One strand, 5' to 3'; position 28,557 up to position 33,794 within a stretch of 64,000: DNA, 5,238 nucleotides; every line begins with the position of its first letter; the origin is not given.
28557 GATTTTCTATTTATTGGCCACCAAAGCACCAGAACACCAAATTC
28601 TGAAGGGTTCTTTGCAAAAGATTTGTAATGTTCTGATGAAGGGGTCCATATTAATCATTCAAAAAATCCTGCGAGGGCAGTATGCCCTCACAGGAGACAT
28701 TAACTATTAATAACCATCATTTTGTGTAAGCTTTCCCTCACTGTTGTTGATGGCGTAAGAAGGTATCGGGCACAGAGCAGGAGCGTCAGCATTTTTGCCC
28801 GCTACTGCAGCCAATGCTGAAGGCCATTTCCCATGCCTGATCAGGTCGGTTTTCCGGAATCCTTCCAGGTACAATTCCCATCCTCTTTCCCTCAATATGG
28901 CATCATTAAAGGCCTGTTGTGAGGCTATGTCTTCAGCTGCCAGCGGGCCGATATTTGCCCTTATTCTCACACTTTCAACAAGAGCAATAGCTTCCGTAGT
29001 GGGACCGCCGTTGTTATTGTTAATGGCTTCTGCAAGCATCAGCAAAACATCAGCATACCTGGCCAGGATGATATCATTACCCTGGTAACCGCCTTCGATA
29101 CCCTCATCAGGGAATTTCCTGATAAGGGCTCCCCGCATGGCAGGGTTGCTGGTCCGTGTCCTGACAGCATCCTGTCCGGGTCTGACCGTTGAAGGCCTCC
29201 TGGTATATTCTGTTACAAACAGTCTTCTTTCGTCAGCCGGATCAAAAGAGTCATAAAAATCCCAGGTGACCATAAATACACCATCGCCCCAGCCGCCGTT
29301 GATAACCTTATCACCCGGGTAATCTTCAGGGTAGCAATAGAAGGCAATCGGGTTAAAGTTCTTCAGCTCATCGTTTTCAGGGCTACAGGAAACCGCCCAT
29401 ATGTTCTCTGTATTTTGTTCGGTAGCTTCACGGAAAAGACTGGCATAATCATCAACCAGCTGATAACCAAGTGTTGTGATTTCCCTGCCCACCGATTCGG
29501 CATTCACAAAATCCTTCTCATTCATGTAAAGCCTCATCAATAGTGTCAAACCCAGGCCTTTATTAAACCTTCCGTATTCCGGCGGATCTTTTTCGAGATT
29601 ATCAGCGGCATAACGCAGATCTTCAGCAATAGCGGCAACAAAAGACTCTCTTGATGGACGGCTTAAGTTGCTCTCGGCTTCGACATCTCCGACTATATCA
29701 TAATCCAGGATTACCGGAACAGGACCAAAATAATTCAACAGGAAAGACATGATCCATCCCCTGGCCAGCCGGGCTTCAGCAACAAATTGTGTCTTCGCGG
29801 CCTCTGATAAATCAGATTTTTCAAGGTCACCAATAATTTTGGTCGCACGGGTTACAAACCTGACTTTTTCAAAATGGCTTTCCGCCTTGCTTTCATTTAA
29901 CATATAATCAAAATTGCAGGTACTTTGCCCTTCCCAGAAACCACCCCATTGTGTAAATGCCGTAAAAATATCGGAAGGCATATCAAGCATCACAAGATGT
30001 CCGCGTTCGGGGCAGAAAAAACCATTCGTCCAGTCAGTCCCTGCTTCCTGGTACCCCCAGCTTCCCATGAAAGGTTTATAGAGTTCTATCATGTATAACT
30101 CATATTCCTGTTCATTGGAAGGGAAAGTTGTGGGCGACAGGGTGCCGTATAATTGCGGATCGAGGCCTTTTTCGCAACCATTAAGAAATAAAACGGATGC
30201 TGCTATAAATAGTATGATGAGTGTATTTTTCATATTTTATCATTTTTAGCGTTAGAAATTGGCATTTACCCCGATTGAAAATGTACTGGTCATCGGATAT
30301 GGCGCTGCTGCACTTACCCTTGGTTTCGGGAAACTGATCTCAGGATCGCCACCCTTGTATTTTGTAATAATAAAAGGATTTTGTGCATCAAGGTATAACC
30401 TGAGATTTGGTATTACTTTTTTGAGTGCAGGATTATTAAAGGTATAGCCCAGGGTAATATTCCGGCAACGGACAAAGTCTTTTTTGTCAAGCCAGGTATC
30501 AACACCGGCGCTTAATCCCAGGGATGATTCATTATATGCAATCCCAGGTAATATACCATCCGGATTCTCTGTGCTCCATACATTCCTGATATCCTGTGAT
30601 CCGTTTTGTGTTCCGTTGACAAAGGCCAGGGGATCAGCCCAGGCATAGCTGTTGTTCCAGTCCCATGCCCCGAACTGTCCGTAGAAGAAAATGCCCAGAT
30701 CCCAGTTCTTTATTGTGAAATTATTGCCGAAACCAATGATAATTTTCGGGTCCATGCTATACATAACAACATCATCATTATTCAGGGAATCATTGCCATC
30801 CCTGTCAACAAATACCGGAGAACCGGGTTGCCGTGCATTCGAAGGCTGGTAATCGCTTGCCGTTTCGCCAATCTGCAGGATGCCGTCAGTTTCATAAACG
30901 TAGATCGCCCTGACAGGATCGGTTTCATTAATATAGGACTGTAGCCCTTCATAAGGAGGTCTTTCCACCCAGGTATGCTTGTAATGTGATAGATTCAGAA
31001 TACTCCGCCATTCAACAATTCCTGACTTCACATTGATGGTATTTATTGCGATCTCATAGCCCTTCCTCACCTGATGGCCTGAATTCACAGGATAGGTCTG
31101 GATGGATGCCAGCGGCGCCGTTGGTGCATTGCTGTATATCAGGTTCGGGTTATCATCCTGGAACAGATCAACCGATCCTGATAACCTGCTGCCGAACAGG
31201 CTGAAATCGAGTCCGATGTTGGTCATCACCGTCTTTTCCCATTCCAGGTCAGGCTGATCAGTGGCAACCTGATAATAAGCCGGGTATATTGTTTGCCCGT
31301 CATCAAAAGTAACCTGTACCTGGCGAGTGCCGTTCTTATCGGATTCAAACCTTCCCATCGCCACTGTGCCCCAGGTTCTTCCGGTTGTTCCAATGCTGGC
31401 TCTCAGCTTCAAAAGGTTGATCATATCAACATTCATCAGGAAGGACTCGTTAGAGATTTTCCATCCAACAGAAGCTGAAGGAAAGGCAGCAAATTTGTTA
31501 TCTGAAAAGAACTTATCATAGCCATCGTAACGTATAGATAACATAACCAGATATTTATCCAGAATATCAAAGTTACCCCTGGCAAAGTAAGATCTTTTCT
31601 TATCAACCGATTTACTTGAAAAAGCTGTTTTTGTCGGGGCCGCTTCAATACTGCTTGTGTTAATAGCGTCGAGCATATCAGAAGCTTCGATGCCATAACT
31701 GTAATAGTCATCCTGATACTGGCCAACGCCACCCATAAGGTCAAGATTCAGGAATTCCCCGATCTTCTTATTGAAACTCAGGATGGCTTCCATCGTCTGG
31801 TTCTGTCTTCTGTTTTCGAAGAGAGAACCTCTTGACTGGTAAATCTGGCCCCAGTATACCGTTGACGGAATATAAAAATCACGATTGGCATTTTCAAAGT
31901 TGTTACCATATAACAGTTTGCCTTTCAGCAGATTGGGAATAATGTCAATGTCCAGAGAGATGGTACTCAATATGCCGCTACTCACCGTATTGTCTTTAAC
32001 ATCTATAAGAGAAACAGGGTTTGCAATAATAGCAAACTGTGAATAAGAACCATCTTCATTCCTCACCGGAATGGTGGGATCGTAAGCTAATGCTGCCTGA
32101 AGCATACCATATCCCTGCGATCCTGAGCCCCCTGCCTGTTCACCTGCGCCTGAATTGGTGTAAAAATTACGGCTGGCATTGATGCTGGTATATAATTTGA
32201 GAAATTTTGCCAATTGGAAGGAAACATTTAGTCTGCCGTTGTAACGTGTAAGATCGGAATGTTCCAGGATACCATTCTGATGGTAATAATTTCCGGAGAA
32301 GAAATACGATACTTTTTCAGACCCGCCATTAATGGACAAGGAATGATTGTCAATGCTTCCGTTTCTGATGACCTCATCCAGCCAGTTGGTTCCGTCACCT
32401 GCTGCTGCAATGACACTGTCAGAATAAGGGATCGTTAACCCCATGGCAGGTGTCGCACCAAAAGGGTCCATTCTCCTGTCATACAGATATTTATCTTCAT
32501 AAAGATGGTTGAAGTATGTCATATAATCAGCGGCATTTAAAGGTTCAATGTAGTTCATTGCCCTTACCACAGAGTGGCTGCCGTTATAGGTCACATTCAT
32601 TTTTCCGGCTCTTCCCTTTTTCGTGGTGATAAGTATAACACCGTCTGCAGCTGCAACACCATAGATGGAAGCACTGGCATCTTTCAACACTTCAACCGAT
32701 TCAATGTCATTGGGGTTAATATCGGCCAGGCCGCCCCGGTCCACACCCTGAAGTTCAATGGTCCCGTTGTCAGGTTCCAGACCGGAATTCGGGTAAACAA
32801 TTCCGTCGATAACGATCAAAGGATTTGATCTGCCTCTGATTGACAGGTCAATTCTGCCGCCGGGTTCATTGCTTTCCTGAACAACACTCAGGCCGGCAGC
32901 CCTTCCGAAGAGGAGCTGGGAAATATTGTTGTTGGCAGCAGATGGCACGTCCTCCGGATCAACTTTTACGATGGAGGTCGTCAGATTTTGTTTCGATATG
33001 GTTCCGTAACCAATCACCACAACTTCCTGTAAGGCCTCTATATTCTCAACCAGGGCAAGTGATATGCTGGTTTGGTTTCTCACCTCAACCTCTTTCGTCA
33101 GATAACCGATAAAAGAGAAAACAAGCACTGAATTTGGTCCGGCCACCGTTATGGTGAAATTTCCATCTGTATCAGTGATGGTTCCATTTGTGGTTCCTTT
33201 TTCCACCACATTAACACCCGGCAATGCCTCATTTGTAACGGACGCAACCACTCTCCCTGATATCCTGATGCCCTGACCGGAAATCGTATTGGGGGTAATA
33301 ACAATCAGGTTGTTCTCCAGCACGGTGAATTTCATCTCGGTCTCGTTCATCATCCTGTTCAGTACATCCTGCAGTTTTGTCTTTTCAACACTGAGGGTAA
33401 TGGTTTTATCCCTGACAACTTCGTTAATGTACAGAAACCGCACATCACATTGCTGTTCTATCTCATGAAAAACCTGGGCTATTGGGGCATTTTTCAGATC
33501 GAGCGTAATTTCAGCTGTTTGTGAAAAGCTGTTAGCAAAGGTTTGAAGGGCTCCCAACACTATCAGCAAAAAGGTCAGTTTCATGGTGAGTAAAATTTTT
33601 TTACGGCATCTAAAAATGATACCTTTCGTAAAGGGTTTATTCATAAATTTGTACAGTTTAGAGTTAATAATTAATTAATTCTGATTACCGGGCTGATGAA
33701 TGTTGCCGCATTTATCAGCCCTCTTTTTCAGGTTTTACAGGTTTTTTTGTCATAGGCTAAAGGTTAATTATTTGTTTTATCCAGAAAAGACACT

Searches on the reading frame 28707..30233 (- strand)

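Call 53: search_protein_families(library=pfam, proteins=[window:28707-30233:-], max_evalue=0.00001)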
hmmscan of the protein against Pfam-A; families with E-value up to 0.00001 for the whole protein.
window:28707-30233:- (508 aa): 2 families
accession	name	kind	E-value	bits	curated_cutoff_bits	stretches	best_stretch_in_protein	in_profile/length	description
PF07980.17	SusD_RagB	-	6e-32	111.9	23.1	1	353-508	117-297/297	SusD family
PF14322.12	SusD-like_3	-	1.1e-07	32.8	27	1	127-236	85-190/191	Starch-binding associating with outer membrane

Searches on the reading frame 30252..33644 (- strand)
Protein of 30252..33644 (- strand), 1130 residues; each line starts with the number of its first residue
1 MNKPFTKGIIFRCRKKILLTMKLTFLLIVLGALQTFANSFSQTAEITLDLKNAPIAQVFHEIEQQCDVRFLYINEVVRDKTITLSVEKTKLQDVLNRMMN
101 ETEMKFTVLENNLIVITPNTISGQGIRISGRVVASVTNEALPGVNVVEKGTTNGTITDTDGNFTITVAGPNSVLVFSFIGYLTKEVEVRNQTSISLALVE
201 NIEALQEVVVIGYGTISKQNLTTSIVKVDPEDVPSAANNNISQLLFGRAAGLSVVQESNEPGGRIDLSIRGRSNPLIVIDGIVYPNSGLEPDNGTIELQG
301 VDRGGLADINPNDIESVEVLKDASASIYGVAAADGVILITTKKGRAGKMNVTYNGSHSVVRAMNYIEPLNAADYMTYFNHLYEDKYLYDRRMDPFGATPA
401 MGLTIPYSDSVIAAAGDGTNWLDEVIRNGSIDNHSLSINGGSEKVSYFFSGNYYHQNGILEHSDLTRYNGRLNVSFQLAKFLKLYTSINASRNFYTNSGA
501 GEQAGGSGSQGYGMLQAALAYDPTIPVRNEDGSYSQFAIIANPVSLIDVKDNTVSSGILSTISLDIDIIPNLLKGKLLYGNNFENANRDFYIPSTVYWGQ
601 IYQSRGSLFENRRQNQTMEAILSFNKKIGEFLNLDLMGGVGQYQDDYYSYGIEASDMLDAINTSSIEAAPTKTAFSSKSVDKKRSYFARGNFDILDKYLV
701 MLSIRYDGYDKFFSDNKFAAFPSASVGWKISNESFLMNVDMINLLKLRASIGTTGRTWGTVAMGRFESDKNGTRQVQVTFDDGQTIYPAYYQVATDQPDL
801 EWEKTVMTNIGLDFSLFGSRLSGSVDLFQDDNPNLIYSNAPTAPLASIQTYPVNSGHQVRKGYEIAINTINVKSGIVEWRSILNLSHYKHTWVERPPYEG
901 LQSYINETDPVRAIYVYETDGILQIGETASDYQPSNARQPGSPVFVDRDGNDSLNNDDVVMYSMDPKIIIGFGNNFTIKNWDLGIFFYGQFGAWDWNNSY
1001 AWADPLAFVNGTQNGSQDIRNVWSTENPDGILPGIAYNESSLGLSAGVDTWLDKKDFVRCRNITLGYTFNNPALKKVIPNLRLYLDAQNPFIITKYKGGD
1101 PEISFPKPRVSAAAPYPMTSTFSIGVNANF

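Call 53: search_protein_families(library=pfam, proteins=[window:30252-33644:-], max_evalue=0.00001)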
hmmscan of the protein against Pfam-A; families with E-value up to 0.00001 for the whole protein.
window:30252-33644:- (1130 aa): 5 families
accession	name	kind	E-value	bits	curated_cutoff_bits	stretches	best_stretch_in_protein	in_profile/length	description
PF13715.12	CarbopepD_reg_2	-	3.7e-19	69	32.2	1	128-210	1-88/88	CarboxypepD_reg-like domain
PF00593.30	TonB_dep_Rec_b-barrel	-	7.4e-17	62.8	27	1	520-999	38-406/436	TonB dependent receptor-like, beta-barrel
PF07715.20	Plug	-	1.9e-15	57.7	23.9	1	218-336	2-107/107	TonB-dependent Receptor Plug Domain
PF13620.12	CarboxypepD_reg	-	4e-08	33.9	32.3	1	128-189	2-68/82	Carboxypeptidase regulatory-like domain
PF16344.10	FecR_C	-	6.4e-06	26.6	24.4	0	49-115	3-69/70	FecR, C-terminal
